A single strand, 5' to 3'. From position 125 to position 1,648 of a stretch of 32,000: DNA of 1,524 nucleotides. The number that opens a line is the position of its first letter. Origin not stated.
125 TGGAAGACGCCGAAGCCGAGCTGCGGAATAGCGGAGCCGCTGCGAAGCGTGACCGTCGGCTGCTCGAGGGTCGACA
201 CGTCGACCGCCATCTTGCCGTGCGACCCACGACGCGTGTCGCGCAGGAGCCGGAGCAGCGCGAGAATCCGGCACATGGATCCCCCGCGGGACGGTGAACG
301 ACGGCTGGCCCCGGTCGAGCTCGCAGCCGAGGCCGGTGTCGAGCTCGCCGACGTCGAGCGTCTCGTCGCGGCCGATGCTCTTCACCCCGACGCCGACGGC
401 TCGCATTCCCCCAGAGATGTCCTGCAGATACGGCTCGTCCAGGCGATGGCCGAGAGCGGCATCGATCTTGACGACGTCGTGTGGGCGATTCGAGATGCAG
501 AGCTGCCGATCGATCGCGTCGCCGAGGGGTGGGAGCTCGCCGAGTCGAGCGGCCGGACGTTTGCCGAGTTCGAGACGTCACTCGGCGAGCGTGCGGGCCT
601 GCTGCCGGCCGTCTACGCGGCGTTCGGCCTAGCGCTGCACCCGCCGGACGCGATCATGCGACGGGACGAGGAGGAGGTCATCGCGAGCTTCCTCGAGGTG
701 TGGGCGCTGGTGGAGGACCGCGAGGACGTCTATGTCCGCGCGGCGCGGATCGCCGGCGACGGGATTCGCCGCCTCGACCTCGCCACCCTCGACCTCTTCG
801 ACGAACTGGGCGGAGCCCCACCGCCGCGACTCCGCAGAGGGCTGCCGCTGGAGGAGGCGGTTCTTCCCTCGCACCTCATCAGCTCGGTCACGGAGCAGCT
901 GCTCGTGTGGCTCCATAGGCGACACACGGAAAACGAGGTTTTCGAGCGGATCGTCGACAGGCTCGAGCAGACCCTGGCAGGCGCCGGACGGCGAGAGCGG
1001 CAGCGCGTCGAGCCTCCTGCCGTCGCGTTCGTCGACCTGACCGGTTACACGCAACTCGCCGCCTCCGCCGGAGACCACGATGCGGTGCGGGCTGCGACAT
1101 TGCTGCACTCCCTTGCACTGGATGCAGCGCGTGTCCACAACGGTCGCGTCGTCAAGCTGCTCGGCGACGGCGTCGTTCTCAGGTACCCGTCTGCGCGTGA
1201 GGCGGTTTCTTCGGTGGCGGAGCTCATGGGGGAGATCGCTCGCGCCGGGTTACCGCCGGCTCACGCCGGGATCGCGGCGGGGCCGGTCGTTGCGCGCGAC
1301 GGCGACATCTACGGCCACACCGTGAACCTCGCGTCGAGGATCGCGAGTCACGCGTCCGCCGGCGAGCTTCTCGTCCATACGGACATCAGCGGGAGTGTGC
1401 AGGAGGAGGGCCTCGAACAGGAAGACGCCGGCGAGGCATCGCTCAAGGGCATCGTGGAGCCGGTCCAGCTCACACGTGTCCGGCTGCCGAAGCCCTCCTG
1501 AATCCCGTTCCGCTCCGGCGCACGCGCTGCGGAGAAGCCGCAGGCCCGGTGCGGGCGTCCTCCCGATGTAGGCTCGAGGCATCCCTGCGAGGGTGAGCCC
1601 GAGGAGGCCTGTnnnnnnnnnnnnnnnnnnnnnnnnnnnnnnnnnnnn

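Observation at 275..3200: Adenylate cyclase next to a hydrogenase operon that carries an embedded HTH-less cNMP-binding protein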

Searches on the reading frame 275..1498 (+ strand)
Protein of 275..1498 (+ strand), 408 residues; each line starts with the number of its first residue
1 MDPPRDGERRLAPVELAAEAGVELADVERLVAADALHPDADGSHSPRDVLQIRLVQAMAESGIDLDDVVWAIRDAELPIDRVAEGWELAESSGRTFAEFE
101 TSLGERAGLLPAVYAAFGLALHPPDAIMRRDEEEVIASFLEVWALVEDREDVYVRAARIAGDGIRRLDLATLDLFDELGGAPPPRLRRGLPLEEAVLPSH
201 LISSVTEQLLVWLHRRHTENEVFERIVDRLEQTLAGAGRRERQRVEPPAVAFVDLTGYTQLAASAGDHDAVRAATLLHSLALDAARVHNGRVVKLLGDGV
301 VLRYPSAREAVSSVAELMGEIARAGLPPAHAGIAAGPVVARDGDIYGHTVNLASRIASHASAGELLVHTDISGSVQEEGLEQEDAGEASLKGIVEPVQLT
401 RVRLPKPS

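Call 3: search_protein_families(library=pfam, proteins=[window:275-1498:+], max_evalue=0.01)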
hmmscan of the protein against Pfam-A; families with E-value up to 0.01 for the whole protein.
window:275-1498:+ (408 aa): 1 family
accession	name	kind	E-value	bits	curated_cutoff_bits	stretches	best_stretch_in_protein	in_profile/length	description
PF00211.25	Guanylate_cyc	-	1.7e-07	31.4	21.9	1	334-392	107-172/183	Adenylate and Guanylate cyclase catalytic domain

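Call 6: search_protein_families(library=ncbifam, proteins=[window:275-1498:+], max_evalue=0.001)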
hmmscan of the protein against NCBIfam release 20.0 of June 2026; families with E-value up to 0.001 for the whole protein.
window:275-1498:+ (408 aa): 2 families
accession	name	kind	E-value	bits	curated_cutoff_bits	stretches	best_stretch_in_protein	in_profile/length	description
NF058673.1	LipAdnlyCyLipJMY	equivalog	2e-14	53.2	800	1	226-395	274-442/449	bifunctional lipase/adenylate cyclase LipJ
NF050798.1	TF_FtsR_Actino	equivalog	0.00011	22.4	150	1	7-65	105-163/223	transcriptional regulator FtsR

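Call 41: find_homologous_proteins(query=window:275-1498:+, max_evalue=0.00001)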
Query window:275-1498:+ (408 aa): 1965 proteins with E <= 0.00001 among 8000 candidates; the best 120 are listed.
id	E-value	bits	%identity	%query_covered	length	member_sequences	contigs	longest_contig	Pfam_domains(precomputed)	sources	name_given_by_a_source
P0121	1.1e-165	570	95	69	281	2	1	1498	PF00211.26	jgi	jgi:adenylate cyclase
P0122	2.8e-164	565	68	98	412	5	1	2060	PF28507.1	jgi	jgi:adenylate cyclase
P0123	6.2e-160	551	67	98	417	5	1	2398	PF28507.1,PF00211.26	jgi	jgi:class 3 adenylate cyclase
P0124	8.8e-160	550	66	99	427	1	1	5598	PF00211.26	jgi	jgi:adenylate cyclase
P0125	1.9e-159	549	67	97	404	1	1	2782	PF28507.1,PF00211.26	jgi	jgi:adenylate cyclase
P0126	4.5e-159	548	65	98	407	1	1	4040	PF00211.26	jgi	jgi:adenylate cyclase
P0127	1.0e-157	543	64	99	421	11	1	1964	PF00211.26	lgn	-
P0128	3.8e-156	538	66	98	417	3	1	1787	PF00211.26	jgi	jgi:adenylate cyclase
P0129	4.8e-155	535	64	98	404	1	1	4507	PF00211.26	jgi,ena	jgi:adenylate cyclase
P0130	8.5e-155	534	65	98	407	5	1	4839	-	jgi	jgi:adenylate cyclase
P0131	1.6e-153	530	64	98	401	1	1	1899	PF00211.26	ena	-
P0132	4.8e-153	528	65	95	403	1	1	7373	PF00211.26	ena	-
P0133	7.4e-153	527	63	98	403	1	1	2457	PF28507.1,PF00211.26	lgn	-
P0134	8.3e-152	524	63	98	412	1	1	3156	PF00211.26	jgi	jgi:adenylate cyclase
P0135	3.8e-149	515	62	98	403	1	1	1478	PF00211.26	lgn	-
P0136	9.7e-149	514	65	96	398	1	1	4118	PF28507.1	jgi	jgi:adenylate cyclase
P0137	1.5e-148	513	63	98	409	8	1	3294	PF28507.1,PF00211.26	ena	-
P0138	3.7e-148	512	62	97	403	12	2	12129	PF28507.1,PF00211.26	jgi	jgi:adenylate cyclase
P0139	6.5e-146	505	63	97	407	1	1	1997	PF28507.1,PF00211.26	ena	-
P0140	7.3e-145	501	61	99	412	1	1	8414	PF28507.1,PF00211.26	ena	-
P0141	9.6e-145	501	61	98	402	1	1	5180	PF28507.1,PF00211.26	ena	-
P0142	5.9e-143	495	61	98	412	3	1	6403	PF00211.26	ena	-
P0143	3.9e-138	479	61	94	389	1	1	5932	PF00211.26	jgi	jgi:class 3 adenylate cyclase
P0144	1.7e-137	477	59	97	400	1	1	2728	PF28507.1,PF00211.26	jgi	jgi:class 3 adenylate cyclase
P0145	5.8e-134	465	57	99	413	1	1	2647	PF28507.1,PF00211.26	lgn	-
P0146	1.1e-126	441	55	97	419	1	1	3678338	PF28507.1,PF00211.26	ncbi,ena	-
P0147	1.1e-124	435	54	97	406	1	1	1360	PF28507.1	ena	-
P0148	2.6e-124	433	57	95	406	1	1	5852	PF28507.1,PF00211.26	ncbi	-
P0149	1.7e-123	431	55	98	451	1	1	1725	PF00211.26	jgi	jgi:adenylate cyclase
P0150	2.3e-123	430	55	97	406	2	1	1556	PF28507.1,PF00211.26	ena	-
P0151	2.4e-123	430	55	97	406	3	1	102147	PF28507.1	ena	-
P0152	4.8e-123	429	54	99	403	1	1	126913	PF28507.1,PF00211.26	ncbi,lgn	-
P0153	1.6e-122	428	54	98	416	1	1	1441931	PF28507.1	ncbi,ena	-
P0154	2.1e-122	427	53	98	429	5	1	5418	PF28507.1,PF00211.26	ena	-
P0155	3.3e-122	426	54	97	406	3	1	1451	PF28507.1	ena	-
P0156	5.3e-122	426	53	99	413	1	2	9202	PF00211.26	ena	-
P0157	6.3e-122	426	56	97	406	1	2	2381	PF28507.1,PF00211.26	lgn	-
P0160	2.9e-121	423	54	97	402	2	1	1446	PF28507.1,PF00211.26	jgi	-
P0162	1.0e-120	422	54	98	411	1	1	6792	PF28507.1,PF00211.26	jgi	jgi:adenylate cyclase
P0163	1.0e-120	422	54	95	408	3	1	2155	PF28507.1,PF00211.26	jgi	jgi:adenylate cyclase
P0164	1.2e-120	421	55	97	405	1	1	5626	PF28507.1,PF00211.26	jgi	jgi:adenylate cyclase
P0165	1.9e-120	421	56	95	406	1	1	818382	PF28507.1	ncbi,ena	-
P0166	2.5e-120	420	55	97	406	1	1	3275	PF28507.1,PF00211.26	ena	-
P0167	4.0e-120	420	53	98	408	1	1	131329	PF00211.26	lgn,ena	-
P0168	4.4e-120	419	56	95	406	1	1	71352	PF28507.1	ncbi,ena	-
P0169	4.9e-120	419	54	97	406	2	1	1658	PF28507.1,PF00211.26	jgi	jgi:adenylate cyclase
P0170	5.9e-120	419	56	95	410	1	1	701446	PF28507.1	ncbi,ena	-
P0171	7.4e-120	419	54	99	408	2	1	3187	PF28507.1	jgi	jgi:adenylate cyclase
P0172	8.1e-120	419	56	98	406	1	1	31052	PF28507.1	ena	-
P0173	8.7e-120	419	54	97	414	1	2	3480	PF28507.1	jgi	jgi:adenylate cyclase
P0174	1.1e-119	418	55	95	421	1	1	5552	PF28507.1,PF00211.26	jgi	jgi:adenylate cyclase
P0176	1.4e-119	418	53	98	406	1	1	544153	PF28507.1,PF00211.26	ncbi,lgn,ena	-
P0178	2.0e-119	417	54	98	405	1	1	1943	PF28507.1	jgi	jgi:adenylate cyclase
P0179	3.0e-119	417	55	95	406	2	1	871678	PF28507.1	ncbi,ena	-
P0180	3.1e-119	417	53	97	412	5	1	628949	PF28507.1,PF00211.26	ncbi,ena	-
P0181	4.0e-119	416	55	95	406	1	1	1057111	PF28507.1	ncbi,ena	-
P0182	4.4e-119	416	56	95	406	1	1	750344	PF28507.1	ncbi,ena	-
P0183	4.6e-119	416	55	97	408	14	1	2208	PF00211.26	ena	-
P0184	5.3e-119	416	56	97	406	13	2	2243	PF28507.1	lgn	-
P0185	5.7e-119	416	55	98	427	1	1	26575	PF28507.1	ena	-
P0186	8.4e-119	415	54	99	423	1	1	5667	PF28507.1,PF00211.26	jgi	jgi:adenylate cyclase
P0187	1.8e-118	414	56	95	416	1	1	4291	PF00211.26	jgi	jgi:adenylate cyclase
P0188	2.0e-118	414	53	97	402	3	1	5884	PF28507.1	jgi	-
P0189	4.1e-118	413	55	95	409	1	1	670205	PF28507.1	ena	-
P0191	5.4e-118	413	53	96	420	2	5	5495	PF28507.1,PF00211.26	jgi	jgi:adenylate cyclase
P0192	7.0e-118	412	51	97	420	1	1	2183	PF00211.26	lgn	-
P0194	2.1e-117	411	51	98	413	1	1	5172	PF28507.1,PF00211.26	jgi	jgi:adenylate cyclase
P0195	2.3e-117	411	53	97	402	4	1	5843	PF28507.1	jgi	-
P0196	3.7e-117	410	51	96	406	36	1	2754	PF00211.26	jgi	-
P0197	4.2e-117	410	51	97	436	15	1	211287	PF00211.26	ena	-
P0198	1.7e-116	408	52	97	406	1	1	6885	PF28507.1,PF00211.26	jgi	jgi:adenylate cyclase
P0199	1.8e-116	408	55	95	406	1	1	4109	PF28507.1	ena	-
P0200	6.6e-116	406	52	98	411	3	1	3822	PF28507.1,PF00211.26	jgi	jgi:adenylate cyclase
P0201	1.2e-115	405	52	99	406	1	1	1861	PF28507.1,PF00211.26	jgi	jgi:adenylate cyclase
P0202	1.9e-115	404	52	98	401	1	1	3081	PF28507.1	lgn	-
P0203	2.3e-115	404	55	95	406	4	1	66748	PF28507.1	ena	-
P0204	7.4e-115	402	53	95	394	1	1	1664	PF28507.1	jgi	jgi:adenylate cyclase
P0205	1.3e-114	401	56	85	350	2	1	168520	PF00211.26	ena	-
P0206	1.7e-114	401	55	95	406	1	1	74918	PF28507.1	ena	-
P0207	2.0e-114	401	52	94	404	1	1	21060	PF13411.13,PF28507.1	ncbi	ncbi:MAG: MerR family transcriptional regulator [Chloroflexota bacterium]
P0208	3.7e-114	400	52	97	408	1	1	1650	PF28507.1,PF00211.26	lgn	-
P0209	5.6e-114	399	52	98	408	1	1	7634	PF28507.1,PF00211.26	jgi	jgi:adenylate cyclase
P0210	9.1e-114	399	52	97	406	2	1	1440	PF28507.1,PF00211.26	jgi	-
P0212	4.1e-113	397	51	97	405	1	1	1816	PF28507.1,PF00211.26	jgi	jgi:adenylate cyclase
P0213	5.0e-113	396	55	97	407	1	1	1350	PF28507.1,PF00211.26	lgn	-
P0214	5.4e-113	396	53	97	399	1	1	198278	PF28507.1,PF00211.26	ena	-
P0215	7.5e-113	396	54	95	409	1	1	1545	PF28507.1,PF00211.26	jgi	jgi:adenylate cyclase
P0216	1.8e-112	394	50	98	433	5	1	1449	PF00211.26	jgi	jgi:adenylate cyclase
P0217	2.0e-112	394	50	96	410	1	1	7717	PF00211.26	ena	-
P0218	3.6e-112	393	49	98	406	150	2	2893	PF28507.1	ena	-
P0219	6.3e-112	393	51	97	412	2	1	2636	PF28507.1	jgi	jgi:adenylate cyclase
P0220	7.7e-112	392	51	96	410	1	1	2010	PF28507.1,PF00211.26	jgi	jgi:adenylate cyclase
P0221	1.3e-111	392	53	95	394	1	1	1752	PF28507.1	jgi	jgi:class 3 adenylate cyclase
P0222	1.5e-111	391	53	98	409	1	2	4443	PF28507.1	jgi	jgi:adenylate cyclase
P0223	5.2e-111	390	52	98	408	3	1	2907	PF00211.26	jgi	-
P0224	1.4e-110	388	50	95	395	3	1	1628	PF00211.26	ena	-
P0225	1.6e-110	388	52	97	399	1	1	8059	PF28507.1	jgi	jgi:adenylate cyclase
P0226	1.6e-110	388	53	97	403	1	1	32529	PF28507.1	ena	-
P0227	3.4e-110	387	51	97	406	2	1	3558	PF28507.1,PF00211.26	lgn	-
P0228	5.3e-110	386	50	96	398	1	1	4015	PF00211.26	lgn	-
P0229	8.4e-110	386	50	97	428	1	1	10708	PF28507.1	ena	-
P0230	8.8e-110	386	50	99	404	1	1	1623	PF28507.1,PF00211.26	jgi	jgi:adenylate cyclase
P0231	1.5e-109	385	52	98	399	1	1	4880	PF00211.26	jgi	jgi:adenylate cyclase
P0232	1.5e-109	385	50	97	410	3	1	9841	PF00211.26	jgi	jgi:adenylate cyclase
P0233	3.7e-109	384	50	98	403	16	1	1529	PF28507.1,PF00211.26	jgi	jgi:adenylate cyclase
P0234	3.7e-109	384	52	97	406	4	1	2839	PF28507.1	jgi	jgi:adenylate cyclase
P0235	6.0e-109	383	50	98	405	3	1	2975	PF00211.26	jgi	jgi:adenylate cyclase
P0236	8.2e-109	382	49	98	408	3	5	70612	PF28507.1,PF00211.26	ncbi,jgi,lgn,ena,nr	ncbi:MAG TPA: adenylate/guanylate cyclase domain-containing protein [Candidatus Polarisedimenticolia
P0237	9.6e-109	382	50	98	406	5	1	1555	PF28507.1,PF00211.26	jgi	-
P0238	9.9e-109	382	52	97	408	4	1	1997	PF28507.1,PF00211.26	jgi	jgi:adenylate cyclase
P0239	1.4e-108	382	53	96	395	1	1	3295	PF28507.1,PF00211.26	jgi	jgi:adenylate cyclase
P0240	1.4e-108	382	51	97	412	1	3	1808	PF28507.1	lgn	-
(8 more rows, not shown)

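Call 43: find_encoding_contigs(protein=P0138, flank=6000, max_places=2)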
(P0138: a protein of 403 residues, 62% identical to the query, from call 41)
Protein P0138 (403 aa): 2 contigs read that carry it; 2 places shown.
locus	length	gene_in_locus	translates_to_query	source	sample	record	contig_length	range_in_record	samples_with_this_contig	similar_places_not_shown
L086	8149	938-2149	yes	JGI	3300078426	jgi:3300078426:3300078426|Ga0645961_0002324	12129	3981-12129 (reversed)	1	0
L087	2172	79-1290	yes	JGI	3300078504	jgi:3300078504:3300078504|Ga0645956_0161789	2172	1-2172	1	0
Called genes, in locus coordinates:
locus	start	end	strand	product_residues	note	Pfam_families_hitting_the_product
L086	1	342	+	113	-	?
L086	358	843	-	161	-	PF00027:cNMP_binding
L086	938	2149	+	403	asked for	PF28507:Rv1828_C (weak), PF00211:Guanylate_cyc (faint)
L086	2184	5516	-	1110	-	PF00486:Trans_reg_C (faint), PF03704:BTAD, PF00496:SBP_bac_5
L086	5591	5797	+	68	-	PF06348:DUF1059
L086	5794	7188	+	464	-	PF22778:VCPO_2nd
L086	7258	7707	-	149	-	PF00027:cNMP_binding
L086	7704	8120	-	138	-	PF00042:Globin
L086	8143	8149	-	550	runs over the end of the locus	PF13450:NAD_binding_8 (faint), PF00111:Fer2 (weak), PF01262:AlaDh_PNT_C (faint), PF07992:Pyr_redox_2, PF01134:GIDA (faint), PF13738:Pyr_redox_3 (weak), PF00070:Pyr_redox, PF18267:Rubredoxin_C, +2 more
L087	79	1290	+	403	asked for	PF28507:Rv1828_C (weak), PF00211:Guanylate_cyc (faint)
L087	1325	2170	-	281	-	?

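Call 44: find_encoding_contigs(protein=P0140, flank=6000, max_places=2)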
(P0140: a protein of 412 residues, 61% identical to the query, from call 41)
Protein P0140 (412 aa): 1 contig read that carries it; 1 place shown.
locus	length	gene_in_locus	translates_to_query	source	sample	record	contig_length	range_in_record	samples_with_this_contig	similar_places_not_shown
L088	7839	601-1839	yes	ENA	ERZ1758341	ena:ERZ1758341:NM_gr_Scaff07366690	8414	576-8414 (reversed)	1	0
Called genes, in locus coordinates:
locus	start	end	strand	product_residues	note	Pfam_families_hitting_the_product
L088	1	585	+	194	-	?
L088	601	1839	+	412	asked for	PF28507:Rv1828_C (weak), PF00211:Guanylate_cyc (weak)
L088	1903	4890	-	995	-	PF00353:HemolysinCabind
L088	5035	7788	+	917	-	PF13191:AAA_16, PF13424:TPR_12 (faint), PF00196:GerE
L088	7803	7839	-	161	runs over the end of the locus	PF00027:cNMP_binding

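Call 45: find_encoding_contigs(protein=P0146, flank=6000, max_places=2)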
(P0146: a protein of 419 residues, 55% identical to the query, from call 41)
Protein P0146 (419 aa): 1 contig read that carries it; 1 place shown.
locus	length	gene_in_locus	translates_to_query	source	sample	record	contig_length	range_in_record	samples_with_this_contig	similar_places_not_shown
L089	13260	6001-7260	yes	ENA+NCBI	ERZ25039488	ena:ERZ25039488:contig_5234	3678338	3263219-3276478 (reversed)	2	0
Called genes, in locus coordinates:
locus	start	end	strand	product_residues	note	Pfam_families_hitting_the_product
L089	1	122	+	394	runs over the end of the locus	PF13088:BNR_2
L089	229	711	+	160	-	PF01243:PNPOx_N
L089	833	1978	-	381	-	PF02012:BNR (faint), PF15902:Sortilin-Vps10 (weak)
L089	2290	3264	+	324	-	PF08240:ADH_N, PF00107:ADH_zinc_N, PF13602:ADH_zinc_N_2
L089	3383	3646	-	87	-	-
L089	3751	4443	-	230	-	-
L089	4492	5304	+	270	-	PF03640:Lipoprotein_15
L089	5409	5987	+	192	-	PF13302:Acetyltransf_3, PF00583:Acetyltransf_1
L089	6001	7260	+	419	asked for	PF28507:Rv1828_C, PF00211:Guanylate_cyc (weak)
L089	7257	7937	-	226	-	PF00440:TetR_N, PF02909:TetR_C_1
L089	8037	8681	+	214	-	PF04299:FMN_bind_2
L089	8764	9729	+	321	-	PF00005:ABC_tran, PF13304:AAA_21, PF13732:DrrA1-3_C (weak)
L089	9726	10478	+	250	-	PF01061:ABC2_membrane, PF12679:ABC2_membrane_2, PF12730:ABC2_membrane_4 (weak), PF12698:ABC2_membrane_3 (faint)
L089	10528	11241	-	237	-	PF00005:ABC_tran, PF13304:AAA_21 (faint)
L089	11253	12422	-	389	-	PF12704:MacB_PCD, PF02687:FtsX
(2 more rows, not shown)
